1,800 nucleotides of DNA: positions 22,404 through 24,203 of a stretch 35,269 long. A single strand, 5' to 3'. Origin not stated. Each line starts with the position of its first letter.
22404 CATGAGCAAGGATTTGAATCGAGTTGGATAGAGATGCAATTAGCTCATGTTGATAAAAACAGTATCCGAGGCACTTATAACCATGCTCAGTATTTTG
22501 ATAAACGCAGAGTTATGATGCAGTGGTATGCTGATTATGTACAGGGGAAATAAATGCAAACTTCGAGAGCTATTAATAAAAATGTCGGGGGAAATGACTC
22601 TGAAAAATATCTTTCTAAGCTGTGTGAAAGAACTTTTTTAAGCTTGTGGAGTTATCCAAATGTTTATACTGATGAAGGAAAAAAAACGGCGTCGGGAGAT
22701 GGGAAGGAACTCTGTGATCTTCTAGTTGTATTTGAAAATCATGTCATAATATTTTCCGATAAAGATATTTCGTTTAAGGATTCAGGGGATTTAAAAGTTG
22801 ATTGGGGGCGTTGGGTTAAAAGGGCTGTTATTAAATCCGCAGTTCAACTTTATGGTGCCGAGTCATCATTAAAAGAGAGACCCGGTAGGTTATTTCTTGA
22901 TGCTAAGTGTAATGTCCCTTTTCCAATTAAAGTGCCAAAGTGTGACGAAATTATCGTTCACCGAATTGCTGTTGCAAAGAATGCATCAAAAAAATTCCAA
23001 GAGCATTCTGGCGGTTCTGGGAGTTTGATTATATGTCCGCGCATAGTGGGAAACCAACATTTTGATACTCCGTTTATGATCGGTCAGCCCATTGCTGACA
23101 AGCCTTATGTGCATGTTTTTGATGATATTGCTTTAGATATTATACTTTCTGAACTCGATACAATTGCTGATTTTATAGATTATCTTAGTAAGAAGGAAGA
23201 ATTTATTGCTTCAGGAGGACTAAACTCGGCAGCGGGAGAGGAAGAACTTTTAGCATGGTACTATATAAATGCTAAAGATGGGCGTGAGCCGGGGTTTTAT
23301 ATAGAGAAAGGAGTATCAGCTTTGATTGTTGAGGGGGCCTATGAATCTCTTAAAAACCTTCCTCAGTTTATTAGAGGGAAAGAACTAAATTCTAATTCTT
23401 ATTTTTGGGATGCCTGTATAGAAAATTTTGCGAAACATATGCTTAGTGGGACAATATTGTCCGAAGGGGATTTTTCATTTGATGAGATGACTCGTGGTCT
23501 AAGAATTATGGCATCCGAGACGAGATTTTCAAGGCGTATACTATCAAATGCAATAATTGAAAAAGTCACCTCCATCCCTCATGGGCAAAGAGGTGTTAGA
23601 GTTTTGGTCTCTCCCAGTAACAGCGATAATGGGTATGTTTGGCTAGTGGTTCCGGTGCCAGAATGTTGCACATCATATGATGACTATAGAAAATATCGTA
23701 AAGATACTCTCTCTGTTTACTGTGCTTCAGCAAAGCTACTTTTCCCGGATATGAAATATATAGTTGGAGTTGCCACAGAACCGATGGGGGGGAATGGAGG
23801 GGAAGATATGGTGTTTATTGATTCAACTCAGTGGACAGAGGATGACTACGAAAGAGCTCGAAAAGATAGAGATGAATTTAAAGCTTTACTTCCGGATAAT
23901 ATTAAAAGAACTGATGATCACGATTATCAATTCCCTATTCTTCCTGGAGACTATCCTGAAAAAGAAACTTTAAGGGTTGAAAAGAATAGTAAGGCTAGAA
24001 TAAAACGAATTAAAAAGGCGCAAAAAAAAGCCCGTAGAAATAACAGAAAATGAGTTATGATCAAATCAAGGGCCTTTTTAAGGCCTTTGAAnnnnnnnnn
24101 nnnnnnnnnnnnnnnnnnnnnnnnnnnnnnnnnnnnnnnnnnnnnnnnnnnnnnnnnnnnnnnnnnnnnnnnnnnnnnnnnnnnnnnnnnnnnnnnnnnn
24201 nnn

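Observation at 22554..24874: Two-gene AT-rich cargo at the integrase-proximal position of the P4-like satellite: candidate undescribed defence module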

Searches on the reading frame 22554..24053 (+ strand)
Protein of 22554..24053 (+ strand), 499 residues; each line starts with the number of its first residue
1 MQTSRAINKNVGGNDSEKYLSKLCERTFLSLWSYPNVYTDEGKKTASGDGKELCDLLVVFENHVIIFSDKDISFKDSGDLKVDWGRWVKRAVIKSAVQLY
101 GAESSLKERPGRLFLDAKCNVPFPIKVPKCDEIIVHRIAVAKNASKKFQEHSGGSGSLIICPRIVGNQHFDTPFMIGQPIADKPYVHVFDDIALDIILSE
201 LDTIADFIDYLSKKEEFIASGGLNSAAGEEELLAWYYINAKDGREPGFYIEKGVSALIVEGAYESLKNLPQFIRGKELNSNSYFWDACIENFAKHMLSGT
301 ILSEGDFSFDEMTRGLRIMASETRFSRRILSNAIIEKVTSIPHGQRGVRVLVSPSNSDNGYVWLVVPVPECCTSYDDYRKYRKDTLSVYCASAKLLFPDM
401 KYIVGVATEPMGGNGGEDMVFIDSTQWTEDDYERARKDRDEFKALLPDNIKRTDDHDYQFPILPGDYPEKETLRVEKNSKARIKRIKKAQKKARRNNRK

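Call 3: search_protein_families(library=padloc, proteins=[window:22554-24053:+], max_evalue=1)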
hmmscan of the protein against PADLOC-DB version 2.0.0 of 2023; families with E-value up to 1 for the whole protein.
window:22554-24053:+ (499 aa): 0 families

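Call 4: search_protein_families(library=pfam, proteins=[window:22554-24053:+], max_evalue=1)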
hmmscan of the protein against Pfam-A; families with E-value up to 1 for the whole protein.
window:22554-24053:+ (499 aa): 0 families

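Call 6: search_protein_families(library=ncbifam, proteins=[window:22554-24053:+], max_evalue=1)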
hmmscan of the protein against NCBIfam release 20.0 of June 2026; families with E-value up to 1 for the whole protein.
window:22554-24053:+ (499 aa): 0 families

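Call 7: search_protein_families(library=phrogs, proteins=[window:22554-24053:+], max_evalue=1)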
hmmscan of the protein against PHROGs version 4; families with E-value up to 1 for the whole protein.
window:22554-24053:+ (499 aa): 1 family
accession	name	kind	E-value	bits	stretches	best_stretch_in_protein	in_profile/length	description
phrog_18195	-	unknown function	8.4e-80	269.9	1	6-419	4-417/489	-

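Call 10: find_homologous_proteins(query=window:22554-24053:+)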
Query window:22554-24053:+ (499 aa): 3067 proteins with E <= 0.001 among 8000 candidates; the best 120 are listed.
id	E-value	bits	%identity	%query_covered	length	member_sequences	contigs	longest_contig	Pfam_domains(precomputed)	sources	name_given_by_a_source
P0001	0.0e+0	1151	100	100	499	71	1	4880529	-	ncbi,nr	ncbi:hypothetical protein [Enterobacter cloacae]|nr:hypothetical protein [Enterobacter cloacae] WGL8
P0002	0.0e+0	1095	95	100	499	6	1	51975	-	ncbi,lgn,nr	ncbi:hypothetical protein B8Z52_004331 [Enterobacter hormaechei]|nr:hypothetical protein [Enterobact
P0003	0.0e+0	1027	87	100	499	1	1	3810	-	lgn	-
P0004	0.0e+0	1011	86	100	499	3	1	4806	-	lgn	-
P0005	4.2e-236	802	67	100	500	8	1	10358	-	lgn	-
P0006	1.2e-235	801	70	99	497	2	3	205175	-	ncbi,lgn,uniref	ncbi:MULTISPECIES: hypothetical protein [Yersinia]|uniref:Uncharacterized protein n=1 Tax=Yersinia p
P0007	1.5e-203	695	60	99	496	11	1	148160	-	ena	-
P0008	3.4e-201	687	59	99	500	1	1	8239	-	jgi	-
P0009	4.2e-201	687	60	99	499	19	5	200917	-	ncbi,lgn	ncbi:hypothetical protein WF070_002268 [Yersinia enterocolitica]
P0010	2.4e-197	675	58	99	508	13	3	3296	-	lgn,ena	-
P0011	4.0e-197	674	58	99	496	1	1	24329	-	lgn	-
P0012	4.6e-196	670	59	99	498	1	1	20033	-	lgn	-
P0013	3.4e-192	658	56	99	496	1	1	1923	-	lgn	-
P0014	1.5e-191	656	57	99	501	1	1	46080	-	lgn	-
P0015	1.8e-190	652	60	92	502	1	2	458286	-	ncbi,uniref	ncbi:hypothetical protein QFI91_08665 [Raoultella sp. WB_B2P2-3]|uniref:Uncharacterized protein n=1 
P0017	1.9e-188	645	59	92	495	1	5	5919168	-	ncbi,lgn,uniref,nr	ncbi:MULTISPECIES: hypothetical protein [Phytobacter]|uniref:Preprotein translocase SecA chain n=1 T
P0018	3.8e-188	644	57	99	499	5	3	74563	-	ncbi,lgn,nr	ncbi:hypothetical protein SMZ39_003991 [Cronobacter turicensis]|nr:hypothetical protein [Cronobacter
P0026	1.7e-151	523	50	90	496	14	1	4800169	-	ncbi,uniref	ncbi:hypothetical protein NFH98_04670 [Halomonas sp. H33-56]|uniref:hypothetical protein n=1 Tax=Hal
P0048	1.0e-117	412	45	91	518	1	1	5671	PF02810.22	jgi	jgi:hypothetical protein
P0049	1.4e-117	412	44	93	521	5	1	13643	PF02810.22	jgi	jgi:hypothetical protein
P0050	2.0e-117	411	43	92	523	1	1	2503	PF02810.22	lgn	-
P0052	3.3e-116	407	44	96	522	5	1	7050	PF02810.22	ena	-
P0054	2.0e-115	404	42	93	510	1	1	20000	PF02810.22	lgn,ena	-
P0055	1.4e-114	402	44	91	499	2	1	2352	PF02810.22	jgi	-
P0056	1.5e-114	401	44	85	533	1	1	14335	PF02810.22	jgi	jgi:hypothetical protein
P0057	1.5e-114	401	43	92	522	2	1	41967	PF02810.22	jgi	jgi:hypothetical protein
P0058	2.1e-114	401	43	96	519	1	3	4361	PF02810.22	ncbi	-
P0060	1.8e-113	398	44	91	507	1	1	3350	PF02810.22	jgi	jgi:hypothetical protein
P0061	2.6e-113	397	43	93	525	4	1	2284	PF02810.22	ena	-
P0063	1.3e-112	395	43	93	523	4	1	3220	PF02810.22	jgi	jgi:hypothetical protein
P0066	2.9e-112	394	43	89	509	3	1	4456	PF02810.22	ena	-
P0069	5.2e-112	393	43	92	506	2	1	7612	PF02810.22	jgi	jgi:hypothetical protein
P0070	9.7e-112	392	43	88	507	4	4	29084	PF02810.22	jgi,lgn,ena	jgi:hypothetical protein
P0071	1.1e-111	392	42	98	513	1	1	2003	PF02810.22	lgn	-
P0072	1.1e-111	392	42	93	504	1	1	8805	PF02810.22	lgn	-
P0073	1.1e-111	392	41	93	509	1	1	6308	PF02810.22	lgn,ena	-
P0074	1.2e-111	392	42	92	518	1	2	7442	PF02810.22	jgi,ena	-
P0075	1.4e-111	392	44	88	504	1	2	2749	PF02810.22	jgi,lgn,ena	-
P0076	2.1e-111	391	45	93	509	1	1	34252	PF02810.22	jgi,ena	-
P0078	3.0e-111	391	42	92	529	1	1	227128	PF02810.22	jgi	jgi:hypothetical protein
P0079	3.7e-111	390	42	91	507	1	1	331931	PF02810.22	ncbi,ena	-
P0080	4.1e-111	390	42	95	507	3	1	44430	PF02810.22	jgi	jgi:SEC-C motif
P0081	4.1e-111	390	44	87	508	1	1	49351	PF02810.22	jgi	jgi:hypothetical protein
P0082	5.8e-111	390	41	97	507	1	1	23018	PF02810.22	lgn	-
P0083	7.6e-111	389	43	88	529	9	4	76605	PF02810.22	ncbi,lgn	ncbi:MAG: SEC-C domain-containing protein [Candidatus Sulfotelmatobacter sp.]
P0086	1.8e-110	388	43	92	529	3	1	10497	PF02810.22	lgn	-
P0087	1.8e-110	388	42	94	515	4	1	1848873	PF02810.22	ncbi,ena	-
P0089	2.7e-110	387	42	94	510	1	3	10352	PF02810.22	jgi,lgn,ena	-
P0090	2.8e-110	387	43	91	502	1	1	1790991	PF02810.22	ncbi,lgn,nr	ncbi:MAG: SEC-C metal-binding domain-containing protein [Parvibaculum sp.]|nr:SEC-C metal-binding do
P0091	4.4e-110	387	43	94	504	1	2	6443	PF02810.22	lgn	-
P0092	4.8e-110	387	40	97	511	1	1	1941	PF02810.22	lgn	-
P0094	7.6e-110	386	46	88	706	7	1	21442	PF02810.22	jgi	jgi:SEC-C motif-containing protein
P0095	7.7e-110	386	43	91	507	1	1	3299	PF02810.22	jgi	jgi:SEC-C motif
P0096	1.4e-109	385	43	89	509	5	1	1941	PF02810.22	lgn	-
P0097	1.7e-109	385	42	89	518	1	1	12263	PF02810.22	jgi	jgi:hypothetical protein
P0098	2.0e-109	385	42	92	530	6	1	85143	PF02810.22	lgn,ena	-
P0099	2.1e-109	384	44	92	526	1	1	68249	PF02810.22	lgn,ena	-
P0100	2.1e-109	384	44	92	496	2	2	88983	PF02810.22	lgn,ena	-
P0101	2.2e-109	384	41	100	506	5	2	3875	PF02810.22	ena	-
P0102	2.3e-109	384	44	86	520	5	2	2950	PF02810.22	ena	-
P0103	2.4e-109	384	43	92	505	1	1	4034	PF02810.22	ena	-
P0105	3.0e-109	384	43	90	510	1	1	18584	PF02810.22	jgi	jgi:hypothetical protein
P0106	3.3e-109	384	44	89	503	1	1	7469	PF02810.22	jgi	jgi:hypothetical protein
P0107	3.4e-109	384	40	97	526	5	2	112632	PF02810.22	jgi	jgi:hypothetical protein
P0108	3.8e-109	384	44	93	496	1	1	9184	PF02810.22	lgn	-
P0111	6.2e-109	383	41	96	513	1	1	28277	PF02810.22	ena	-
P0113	7.0e-109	383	45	86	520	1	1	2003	PF02810.22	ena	-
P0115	8.8e-109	382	45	92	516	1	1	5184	PF02810.22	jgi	jgi:SEC-C motif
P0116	9.7e-109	382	41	94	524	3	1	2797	PF02810.22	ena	-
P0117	1.2e-108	382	41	96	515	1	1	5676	PF02810.22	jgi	jgi:hypothetical protein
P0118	1.2e-108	382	43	89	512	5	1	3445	PF02810.22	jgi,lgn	jgi:hypothetical protein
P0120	1.8e-108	381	42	96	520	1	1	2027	PF02810.22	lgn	-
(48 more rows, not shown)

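Call 16: find_encoding_contigs(protein=P0006, flank=6000, max_places=3)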
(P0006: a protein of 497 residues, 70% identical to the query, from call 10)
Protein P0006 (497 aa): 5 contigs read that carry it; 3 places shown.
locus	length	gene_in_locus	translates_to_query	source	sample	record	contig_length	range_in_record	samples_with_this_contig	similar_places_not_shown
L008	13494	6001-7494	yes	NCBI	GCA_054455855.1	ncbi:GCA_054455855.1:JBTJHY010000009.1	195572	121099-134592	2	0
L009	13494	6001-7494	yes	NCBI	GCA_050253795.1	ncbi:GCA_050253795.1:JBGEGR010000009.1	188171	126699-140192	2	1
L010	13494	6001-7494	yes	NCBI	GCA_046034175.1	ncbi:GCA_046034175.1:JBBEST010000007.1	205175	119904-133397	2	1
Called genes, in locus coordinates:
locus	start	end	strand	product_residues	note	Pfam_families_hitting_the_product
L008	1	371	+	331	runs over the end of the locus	PF00532:Peripla_BP_1, PF13407:Peripla_BP_4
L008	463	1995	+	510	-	PF00005:ABC_tran, PF13304:AAA_21 (faint), PF00005:ABC_tran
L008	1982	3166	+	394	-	PF02653:BPD_transp_2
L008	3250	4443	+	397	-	PF22177:PBP1_XylR, PF13407:Peripla_BP_4, PF13377:Peripla_BP_3, PF00165:HTH_AraC (weak), PF12833:HTH_18, PF00165:HTH_AraC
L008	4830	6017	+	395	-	PF13356:Arm-DNA-bind_3, PF22022:Phage_int_M, PF00589:Phage_integrase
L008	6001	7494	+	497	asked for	-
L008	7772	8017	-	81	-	PF04606:Ogr_Delta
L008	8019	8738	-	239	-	-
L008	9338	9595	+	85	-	PF05930:Phage_AlpA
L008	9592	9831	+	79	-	-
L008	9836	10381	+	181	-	PF10554:Phage_ASH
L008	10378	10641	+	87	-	-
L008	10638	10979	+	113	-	PF17345:DUF5375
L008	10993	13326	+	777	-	PF08273:Zn_Ribbon_Prim, PF13362:Toprim_3, PF08706:D5_N, PF19263:DUF5906, PF03288:Pox_D5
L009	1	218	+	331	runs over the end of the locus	PF00532:Peripla_BP_1, PF13407:Peripla_BP_4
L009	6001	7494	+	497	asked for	-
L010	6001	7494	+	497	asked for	-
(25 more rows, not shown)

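Call 17: find_encoding_contigs(protein=P0017, flank=6000, max_places=3)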
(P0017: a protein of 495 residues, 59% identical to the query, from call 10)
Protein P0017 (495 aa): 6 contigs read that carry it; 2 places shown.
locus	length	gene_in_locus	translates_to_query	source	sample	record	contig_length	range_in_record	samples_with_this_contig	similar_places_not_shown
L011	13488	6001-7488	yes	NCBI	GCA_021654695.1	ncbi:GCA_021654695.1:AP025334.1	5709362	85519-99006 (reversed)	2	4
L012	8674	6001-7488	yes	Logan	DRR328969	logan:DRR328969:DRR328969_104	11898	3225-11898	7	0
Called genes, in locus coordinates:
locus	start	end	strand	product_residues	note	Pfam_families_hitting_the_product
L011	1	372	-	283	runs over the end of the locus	PF01116:F_bP_aldolase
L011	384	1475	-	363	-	PF02378:PTS_EIIC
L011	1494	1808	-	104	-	PF02302:PTS_IIB, PF25554:PTS_EIIB_BC_N (weak)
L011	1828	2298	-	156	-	PF00359:PTS_EIIA_2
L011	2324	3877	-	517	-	PF08220:HTH_DeoR (weak), PF08279:HTH_11, PF09182:PuR_N (faint), PF05043:Mga (weak), PF00874:PRD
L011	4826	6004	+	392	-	PF13356:Arm-DNA-bind_3, PF22022:Phage_int_M, PF00589:Phage_integrase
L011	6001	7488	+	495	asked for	-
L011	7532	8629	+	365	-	PF00069:Pkinase, PF07714:PK_Tyr_Ser-Thr, PF17667:Pkinase_fungal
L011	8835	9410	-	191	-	PF07455:Psu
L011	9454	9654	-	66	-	PF04606:Ogr_Delta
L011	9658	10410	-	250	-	-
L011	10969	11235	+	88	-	PF05930:Phage_AlpA, PF12728:HTH_17 (weak)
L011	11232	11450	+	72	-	-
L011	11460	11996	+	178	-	PF10554:Phage_ASH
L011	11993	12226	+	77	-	-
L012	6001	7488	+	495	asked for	-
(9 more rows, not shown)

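Call 18: find_encoding_contigs(protein=P0026, flank=6000, max_places=2)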
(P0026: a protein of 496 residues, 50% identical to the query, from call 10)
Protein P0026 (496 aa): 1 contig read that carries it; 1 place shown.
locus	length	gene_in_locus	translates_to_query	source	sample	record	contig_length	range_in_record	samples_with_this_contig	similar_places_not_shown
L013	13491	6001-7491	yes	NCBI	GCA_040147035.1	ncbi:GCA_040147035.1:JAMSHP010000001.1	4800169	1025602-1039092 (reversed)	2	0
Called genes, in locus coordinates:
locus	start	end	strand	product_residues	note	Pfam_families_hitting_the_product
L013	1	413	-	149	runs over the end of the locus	PF06853:DUF1249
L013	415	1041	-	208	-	PF00293:NUDIX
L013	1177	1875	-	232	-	-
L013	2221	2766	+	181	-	PF03449:GreA_GreB_N, PF01272:GreA_GreB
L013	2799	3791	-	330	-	PF08468:MTS_N, PF06325:PrmA, PF05175:MTS, PF03848:TehB (weak), PF13489:Methyltransf_23, PF08241:Methyltransf_11, PF08242:Methyltransf_12, PF13649:Methyltransf_25, +2 more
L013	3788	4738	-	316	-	PF13489:Methyltransf_23, PF08241:Methyltransf_11, PF08242:Methyltransf_12, PF13649:Methyltransf_25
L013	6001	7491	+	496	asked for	-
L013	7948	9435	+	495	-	PF06863:DUF1254, PF06742:DUF1214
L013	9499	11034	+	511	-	PF06863:DUF1254, PF06742:DUF1214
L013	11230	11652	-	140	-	PF12276:DUF3617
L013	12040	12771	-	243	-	PF00378:ECH_1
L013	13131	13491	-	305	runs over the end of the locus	PF00126:HTH_1, PF03466:LysR_substrate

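Call 22: search_solved_structures(query=A1, max_evalue=10, show_alignments=2)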
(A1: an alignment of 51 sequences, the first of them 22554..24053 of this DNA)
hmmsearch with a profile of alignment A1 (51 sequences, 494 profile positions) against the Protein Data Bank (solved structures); distinct sequences matched with E-value up to 10: 2.
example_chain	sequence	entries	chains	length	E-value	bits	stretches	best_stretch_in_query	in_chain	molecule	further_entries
4pg4_A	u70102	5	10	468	0.54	11.8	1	156-244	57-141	Homoserine dehydrogenase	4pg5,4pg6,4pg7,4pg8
8iuf_B9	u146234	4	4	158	0.76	11.3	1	271-324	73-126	NDUFB9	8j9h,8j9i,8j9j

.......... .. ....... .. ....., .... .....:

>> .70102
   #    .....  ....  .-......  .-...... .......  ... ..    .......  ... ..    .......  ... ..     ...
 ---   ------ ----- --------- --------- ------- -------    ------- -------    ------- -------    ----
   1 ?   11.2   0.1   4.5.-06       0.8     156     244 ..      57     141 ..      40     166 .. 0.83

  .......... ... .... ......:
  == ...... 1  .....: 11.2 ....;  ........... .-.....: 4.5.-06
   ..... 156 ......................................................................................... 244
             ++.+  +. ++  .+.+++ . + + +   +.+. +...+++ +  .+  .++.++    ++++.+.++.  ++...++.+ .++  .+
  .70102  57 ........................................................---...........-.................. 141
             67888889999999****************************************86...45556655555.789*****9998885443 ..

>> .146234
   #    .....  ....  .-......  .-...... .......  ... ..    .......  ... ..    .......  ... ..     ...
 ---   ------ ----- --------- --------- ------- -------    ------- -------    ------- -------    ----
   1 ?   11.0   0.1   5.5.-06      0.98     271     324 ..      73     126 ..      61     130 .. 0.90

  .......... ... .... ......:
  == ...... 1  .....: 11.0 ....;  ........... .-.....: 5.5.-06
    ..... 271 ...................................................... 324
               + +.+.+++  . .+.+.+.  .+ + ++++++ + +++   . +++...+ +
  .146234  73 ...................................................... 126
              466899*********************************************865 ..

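Call 35: predict_structure(alignment_id=A1)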
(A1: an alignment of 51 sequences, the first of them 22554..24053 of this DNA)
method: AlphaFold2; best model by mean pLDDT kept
length: 499 residues; sequences in the alignment: 51
mean_pLDDT: 90.2   pTM: 0.88
mean pLDDT of the five models: 90.2, 89.1, 88.7, 88.0, 87.9
residues with pLDDT >= 90: 352; 70-90: 126; 50-70: 18; < 50: 3
segments of 3 or more residues with pLDDT < 50: 1-3
pLDDT, mean of each block of 10 residues (from residue 1): 67 81 82 93 86 94 94 90 95 96 95 93 92 96 90 90 97 96 95 92 96 96 96 92 84 92 93 94 95 89 70 92 96 95 92 96 95 91 96 96 96 85 95 96 89 89 73 63 83 79
secondary structure, 60 per line:
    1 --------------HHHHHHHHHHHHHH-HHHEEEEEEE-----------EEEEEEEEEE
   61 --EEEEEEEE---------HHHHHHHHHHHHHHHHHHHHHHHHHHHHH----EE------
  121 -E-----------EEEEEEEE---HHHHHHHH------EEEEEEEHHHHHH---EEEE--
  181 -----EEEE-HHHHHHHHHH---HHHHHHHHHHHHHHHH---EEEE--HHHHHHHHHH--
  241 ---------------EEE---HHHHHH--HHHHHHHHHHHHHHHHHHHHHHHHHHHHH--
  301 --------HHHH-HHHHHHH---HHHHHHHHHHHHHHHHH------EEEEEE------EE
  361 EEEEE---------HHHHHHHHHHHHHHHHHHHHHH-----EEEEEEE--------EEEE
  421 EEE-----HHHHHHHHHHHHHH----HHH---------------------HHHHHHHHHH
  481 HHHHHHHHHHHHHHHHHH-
elements in order: H15-28 E33-39 E51-60 E63-70 H80-108 E134-141 H145-152 E159-165 H166-171 E175-178 E186-189 H191-200 H204-219 E223-226 H229-238 E256-258 H262-267 H270-298 H309-312 H314-320 H324-340 E347-352 E359-365 H375-396 E402-408 E417-423 H429-442 H471-498
